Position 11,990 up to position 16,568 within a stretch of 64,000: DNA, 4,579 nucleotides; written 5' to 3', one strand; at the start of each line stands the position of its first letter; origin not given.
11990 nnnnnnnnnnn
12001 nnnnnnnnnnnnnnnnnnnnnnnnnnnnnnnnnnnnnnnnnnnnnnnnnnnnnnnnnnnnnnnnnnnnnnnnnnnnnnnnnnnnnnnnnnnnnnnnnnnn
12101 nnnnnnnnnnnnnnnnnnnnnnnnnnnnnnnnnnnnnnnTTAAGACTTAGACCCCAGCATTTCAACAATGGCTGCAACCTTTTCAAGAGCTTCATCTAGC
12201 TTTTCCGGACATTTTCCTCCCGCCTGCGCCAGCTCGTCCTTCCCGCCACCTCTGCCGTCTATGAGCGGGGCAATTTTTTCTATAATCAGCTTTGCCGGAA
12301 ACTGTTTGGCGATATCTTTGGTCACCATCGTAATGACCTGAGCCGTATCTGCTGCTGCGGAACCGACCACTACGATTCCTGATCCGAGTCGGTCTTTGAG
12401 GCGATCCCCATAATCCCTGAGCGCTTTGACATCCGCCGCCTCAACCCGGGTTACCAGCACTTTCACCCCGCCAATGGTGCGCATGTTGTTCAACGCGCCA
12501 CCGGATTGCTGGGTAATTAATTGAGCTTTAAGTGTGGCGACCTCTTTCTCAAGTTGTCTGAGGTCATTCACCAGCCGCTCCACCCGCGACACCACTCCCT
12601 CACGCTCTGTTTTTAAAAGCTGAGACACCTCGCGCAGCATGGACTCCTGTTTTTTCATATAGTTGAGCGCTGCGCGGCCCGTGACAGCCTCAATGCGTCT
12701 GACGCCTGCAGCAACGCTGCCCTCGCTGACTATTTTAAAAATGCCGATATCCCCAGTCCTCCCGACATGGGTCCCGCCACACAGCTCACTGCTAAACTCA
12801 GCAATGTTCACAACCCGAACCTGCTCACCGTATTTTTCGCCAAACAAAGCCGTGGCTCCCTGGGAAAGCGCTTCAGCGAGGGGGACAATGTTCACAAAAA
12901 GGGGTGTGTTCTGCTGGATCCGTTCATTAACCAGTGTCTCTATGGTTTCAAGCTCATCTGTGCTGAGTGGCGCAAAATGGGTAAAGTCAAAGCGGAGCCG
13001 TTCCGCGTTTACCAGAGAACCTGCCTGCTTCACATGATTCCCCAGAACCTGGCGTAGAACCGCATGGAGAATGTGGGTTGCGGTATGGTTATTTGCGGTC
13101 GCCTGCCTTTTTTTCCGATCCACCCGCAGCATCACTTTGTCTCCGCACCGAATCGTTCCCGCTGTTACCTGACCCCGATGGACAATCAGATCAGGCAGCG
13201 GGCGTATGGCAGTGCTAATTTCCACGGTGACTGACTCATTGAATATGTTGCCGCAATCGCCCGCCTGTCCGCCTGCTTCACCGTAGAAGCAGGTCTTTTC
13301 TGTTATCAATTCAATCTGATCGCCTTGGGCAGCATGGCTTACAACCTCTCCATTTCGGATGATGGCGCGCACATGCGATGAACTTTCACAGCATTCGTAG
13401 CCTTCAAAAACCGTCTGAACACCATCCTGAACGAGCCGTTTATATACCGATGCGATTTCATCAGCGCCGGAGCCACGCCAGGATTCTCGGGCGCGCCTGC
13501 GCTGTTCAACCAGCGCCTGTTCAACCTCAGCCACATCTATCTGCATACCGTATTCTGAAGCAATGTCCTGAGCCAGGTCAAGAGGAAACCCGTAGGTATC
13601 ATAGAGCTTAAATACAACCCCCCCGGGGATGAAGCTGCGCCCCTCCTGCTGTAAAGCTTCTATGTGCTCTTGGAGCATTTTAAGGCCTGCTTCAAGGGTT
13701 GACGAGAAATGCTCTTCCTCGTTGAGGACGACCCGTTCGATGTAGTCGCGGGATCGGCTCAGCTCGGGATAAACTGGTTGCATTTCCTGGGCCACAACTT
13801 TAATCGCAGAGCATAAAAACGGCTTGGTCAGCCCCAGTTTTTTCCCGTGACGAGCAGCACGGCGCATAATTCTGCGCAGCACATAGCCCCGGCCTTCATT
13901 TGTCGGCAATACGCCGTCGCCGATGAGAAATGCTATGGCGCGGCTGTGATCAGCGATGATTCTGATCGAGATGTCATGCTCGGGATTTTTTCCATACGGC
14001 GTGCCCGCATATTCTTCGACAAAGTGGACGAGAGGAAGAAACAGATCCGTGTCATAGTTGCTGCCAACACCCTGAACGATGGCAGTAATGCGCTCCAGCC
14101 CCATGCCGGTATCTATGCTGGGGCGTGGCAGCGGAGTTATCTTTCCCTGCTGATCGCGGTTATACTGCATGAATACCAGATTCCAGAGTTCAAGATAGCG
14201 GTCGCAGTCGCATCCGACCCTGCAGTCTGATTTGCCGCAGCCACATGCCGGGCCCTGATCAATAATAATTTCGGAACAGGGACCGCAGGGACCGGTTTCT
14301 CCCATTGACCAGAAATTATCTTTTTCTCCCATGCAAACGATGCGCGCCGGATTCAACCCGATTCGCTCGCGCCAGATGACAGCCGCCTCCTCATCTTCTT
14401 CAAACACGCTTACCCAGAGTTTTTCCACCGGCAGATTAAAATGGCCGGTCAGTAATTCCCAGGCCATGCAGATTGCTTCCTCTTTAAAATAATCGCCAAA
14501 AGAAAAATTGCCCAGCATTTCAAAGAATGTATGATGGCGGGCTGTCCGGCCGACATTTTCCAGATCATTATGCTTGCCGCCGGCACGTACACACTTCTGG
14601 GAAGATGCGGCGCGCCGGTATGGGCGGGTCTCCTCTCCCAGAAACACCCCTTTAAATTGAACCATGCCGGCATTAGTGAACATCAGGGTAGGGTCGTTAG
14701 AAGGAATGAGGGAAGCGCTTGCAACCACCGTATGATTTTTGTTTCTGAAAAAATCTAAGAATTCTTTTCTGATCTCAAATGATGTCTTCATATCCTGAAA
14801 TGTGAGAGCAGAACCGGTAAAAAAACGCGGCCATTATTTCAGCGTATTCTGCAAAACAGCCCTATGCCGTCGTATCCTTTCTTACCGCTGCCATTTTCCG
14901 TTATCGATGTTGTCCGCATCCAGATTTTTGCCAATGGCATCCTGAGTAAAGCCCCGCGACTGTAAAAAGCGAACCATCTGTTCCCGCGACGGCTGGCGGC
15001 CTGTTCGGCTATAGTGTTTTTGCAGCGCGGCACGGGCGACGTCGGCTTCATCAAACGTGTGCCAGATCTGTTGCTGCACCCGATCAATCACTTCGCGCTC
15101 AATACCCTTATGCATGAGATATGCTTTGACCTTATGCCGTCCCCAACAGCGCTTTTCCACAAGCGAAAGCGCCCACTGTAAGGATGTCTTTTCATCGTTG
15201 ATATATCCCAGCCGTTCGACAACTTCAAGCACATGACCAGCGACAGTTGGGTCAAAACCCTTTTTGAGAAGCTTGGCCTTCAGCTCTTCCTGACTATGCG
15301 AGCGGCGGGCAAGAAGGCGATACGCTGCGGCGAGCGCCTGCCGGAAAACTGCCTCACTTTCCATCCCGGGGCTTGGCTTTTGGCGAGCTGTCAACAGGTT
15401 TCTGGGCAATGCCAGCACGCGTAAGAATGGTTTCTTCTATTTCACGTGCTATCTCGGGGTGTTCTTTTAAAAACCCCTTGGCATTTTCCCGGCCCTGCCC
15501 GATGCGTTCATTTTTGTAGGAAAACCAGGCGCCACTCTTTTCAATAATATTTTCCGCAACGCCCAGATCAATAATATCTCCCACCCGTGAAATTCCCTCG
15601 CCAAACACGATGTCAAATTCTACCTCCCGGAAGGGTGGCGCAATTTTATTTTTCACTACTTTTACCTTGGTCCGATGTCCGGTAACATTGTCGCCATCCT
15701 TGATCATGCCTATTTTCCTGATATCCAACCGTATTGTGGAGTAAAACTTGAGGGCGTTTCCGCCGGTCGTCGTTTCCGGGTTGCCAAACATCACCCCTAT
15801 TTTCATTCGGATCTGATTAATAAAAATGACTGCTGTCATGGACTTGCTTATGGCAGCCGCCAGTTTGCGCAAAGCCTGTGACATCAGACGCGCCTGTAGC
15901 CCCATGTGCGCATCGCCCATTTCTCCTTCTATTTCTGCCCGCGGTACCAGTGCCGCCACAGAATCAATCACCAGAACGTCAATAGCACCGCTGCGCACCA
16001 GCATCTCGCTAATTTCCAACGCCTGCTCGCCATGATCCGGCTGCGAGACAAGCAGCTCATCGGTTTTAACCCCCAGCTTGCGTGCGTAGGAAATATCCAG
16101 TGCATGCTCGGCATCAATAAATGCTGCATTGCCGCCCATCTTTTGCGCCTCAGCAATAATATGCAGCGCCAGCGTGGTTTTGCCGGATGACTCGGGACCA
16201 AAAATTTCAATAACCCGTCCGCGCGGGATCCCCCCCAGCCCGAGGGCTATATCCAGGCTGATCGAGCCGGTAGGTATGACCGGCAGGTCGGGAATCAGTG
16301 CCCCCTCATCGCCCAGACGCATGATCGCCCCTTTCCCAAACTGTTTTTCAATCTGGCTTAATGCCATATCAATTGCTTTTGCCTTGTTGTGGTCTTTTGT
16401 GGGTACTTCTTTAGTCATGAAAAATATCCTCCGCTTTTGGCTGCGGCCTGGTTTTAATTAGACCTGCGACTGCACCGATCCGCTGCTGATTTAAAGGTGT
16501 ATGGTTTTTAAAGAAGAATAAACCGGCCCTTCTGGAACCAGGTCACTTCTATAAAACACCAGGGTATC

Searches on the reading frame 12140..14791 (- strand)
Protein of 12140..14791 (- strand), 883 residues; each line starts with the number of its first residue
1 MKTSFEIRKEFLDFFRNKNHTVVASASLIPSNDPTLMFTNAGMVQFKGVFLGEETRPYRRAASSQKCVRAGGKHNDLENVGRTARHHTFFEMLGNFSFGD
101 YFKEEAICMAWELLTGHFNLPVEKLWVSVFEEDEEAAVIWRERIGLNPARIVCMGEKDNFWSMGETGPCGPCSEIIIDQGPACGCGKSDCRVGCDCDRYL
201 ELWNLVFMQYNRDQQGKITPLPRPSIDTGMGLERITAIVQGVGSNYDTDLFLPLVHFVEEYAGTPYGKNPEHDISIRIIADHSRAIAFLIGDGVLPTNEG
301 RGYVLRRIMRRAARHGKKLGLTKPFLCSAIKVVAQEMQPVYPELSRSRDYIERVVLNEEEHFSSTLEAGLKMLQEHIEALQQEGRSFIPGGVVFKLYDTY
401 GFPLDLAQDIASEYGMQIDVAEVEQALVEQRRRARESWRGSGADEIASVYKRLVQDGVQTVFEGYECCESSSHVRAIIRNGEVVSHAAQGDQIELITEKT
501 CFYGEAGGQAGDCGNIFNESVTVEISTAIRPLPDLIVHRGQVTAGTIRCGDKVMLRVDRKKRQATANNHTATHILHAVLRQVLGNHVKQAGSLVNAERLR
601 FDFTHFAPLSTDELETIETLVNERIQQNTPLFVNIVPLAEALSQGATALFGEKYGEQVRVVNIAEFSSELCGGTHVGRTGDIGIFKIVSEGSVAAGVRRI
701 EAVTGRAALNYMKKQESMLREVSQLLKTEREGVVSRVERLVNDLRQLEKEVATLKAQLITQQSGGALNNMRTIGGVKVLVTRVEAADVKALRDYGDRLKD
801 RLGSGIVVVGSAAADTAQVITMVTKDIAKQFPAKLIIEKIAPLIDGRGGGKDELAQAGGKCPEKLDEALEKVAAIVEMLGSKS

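Call 20: search_protein_families(library=ncbifam, proteins=[window:12140-14791:-])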
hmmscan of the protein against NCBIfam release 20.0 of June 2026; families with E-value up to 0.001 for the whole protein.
window:12140-14791:- (883 aa): 4 families
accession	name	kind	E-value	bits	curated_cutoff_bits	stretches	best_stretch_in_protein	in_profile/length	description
TIGR00344.1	alaS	equivalog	1.2e-294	979.9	457.05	1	6-859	1-847/847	alanine--tRNA ligase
NF002436.0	PRK01584.1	equivalog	7e-182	606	529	2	6-436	5-436/595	alanine--tRNA ligase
TIGR03683.1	A-tRNA_syn_arch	equivalog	1.1e-129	434.2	744.7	3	276-875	328-900/902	alanine--tRNA ligase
NF040865.1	a_tRNA_ed_AlaXM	equivalog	9.3e-32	110.6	300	1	492-701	24-230/234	alanyl-tRNA editing protein AlaXM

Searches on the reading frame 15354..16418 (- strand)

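Call 20: search_protein_families(library=ncbifam, proteins=[window:15354-16418:-])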
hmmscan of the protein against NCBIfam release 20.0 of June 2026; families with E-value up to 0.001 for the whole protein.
window:15354-16418:- (354 aa): 13 families
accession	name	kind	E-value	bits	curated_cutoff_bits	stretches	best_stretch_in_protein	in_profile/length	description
TIGR02012.1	tigrfam_recA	equivalog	1.9e-169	563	325.3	1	11-331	1-319/321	recombinase RecA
NF007072.0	PRK09519.1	equivalog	2.2e-142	476.1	1024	2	8-259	3-252/790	intein-containing recombinase RecA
TIGR02237.1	recomb_radB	equivalog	6.9e-17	62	172.4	1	59-236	4-179/210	DNA repair and recombination protein RadB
NF003301.0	PRK04301.1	equivalog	4.3e-14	52.4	259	1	48-235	83-283/316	DNA repair and recombination protein RadA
NF033429.2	ImuA_translesion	equivalog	4.5e-11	43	150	1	46-150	14-119/181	translesion DNA synthesis-associated protein ImuA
TIGR02236.1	recomb_radA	equivalog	1.5e-10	40.9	361.15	1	48-235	78-279/311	DNA repair and recombination protein RadA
TIGR02239.1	recomb_RAD51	equivalog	2.5e-10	39.9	478.05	1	47-235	77-281/316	DNA repair protein RAD51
NF006861.0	PRK09361.1-1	equivalog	4.4e-10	39.5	278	1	48-235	5-196/235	DNA repair and recombination protein RadB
TIGR02238.1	recomb_DMC1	equivalog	1.9e-08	33.9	447.7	1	47-235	77-281/314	meiotic recombinase Dmc1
TIGR03881.1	KaiC_arch_4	hypoth_equivalog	5.6e-06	26.2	247.8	1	49-158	4-91/231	KaiC domain-containing protein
NF058630.1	repair_Rv3395c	exception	4.3e-05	23.3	65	1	62-160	5-93/153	DnaE2-dependent mutagenesis accessory factor ImuA'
TIGR00416.1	sms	equivalog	6.4e-05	21.9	403.05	1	49-187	77-208/454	DNA repair protein RadA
TIGR03880.1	KaiC_arch_3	hypoth_equivalog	0.00047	19.8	249.45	1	59-105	9-54/224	KaiC domain-containing protein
